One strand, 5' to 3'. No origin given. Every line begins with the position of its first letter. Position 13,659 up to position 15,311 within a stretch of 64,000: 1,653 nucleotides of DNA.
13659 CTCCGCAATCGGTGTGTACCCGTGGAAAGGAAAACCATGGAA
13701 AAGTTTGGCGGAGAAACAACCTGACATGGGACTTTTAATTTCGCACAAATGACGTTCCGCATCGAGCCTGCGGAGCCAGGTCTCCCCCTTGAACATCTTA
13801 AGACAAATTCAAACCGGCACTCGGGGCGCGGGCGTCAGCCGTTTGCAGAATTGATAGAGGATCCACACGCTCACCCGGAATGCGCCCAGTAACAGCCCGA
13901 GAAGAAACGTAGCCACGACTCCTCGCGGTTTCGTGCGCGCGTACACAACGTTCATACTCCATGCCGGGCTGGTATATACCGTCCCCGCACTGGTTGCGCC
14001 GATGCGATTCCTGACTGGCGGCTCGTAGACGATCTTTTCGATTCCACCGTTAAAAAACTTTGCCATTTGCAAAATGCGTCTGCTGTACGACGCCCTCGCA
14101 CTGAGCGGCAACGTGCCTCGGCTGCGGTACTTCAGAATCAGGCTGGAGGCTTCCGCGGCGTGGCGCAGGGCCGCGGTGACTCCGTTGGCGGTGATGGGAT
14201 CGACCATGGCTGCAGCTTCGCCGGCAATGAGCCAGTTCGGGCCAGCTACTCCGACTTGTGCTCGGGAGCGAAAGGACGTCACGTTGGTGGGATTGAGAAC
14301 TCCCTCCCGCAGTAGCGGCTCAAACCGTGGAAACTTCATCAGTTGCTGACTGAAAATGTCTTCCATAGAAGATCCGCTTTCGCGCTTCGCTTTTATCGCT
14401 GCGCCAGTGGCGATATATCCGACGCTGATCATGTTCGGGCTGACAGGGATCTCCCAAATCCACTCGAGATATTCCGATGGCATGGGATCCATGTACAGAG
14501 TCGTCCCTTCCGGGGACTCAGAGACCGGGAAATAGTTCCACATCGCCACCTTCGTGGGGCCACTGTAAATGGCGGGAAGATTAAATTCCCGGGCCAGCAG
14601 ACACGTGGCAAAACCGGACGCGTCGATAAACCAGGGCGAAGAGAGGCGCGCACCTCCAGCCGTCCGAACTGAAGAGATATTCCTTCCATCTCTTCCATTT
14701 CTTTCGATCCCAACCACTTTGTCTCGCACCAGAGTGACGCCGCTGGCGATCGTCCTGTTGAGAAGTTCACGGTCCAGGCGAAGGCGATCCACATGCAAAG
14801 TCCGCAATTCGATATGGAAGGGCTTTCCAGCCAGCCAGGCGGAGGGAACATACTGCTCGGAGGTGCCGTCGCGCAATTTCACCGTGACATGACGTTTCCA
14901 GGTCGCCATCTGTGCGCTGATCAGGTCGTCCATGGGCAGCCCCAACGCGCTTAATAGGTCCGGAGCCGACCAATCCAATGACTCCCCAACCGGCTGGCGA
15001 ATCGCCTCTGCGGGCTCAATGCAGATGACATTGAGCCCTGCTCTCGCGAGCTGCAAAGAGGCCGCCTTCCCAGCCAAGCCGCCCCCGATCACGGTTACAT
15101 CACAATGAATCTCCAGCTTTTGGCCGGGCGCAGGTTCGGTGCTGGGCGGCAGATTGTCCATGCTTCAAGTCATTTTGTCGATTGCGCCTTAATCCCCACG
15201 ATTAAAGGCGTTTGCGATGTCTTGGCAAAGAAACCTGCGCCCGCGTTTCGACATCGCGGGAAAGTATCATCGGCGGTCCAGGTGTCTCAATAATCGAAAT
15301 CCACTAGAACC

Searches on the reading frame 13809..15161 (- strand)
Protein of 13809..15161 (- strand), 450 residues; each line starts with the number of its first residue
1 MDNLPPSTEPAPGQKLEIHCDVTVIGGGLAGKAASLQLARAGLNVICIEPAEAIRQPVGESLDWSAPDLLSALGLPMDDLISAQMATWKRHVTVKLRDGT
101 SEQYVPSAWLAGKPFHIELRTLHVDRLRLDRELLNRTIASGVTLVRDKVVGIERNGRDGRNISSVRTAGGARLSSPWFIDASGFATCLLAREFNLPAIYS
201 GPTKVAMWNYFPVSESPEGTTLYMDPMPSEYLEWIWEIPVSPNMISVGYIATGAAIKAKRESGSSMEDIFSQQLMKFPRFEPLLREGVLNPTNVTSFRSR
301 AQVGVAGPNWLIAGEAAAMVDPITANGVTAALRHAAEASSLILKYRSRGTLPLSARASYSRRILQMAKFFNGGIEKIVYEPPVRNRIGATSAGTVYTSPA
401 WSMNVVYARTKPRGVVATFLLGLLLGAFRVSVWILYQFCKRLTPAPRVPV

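Call 18: search_protein_families(library=ncbifam, proteins=[window:13809-15161:-], max_evalue=0.00001)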
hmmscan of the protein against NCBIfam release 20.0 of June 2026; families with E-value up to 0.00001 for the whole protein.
window:13809-15161:- (450 aa): 14 families
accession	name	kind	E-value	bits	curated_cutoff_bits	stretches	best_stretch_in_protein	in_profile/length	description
NF049967.1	QhpG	equivalog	3.5e-30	105.3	240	1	22-363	1-307/423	flavin-dependent monooxygenase QhpG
NF038174.1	maturase_GoxB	equivalog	1.8e-22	79.9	400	2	21-187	2-156/358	glycine oxidase maturase GoxB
NF033113.0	halo_ClmS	equivalog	6.8e-20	71.1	900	1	21-342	4-321/570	chloramphenicol-biosynthetic FADH2-dependent halogenase CmlS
TIGR02032.1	GG-red-SF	subfamily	9.8e-18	64.9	158.8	1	21-339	2-294/297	geranylgeranyl reductase family protein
TIGR01790.1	carotene-cycl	subfamily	1.5e-14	53.9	209.5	1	21-191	1-145/387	lycopene cyclase family protein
NF038171.1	maturase_LodB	equivalog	4.3e-14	52.4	400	1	21-349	1-318/361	lysine-epsilon-oxidase maturase LodB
NF045655.1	MkRedMenJ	equivalog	1.6e-13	50.4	700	1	18-361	3-334/406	menaquinone reductase MenJ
NF005691.0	PRK07494.1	equivalog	2.8e-09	36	459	1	18-73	7-62/404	UbiH/UbiF family hydroxylase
NF041080.1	DGGGPL_reductase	equivalog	6.3e-07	28.6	580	0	21-346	3-315/447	digeranylgeranylglycerophospholipid reductase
TIGR01372.1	soxA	subfamily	1.2e-06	26.7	1164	1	5-53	154-202/996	sarcosine oxidase subunit alpha family protein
NF005313.0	PRK06847.1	subfamily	2.8e-06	26.6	372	1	21-144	6-124/375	hypothetical protein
NF004835.0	PRK06185.1-4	equivalog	3e-06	26.3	601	0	17-81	8-72/411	FAD-dependent oxidoreductase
NF004834.1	PRK06185.1-3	subfamily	7.2e-06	25.1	500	0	17-83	5-71/420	FAD-dependent oxidoreductase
NF005787.0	PRK07608.1-2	equivalog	8.8e-06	24.7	624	0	19-66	17-64/429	UbiH/UbiF family hydroxylase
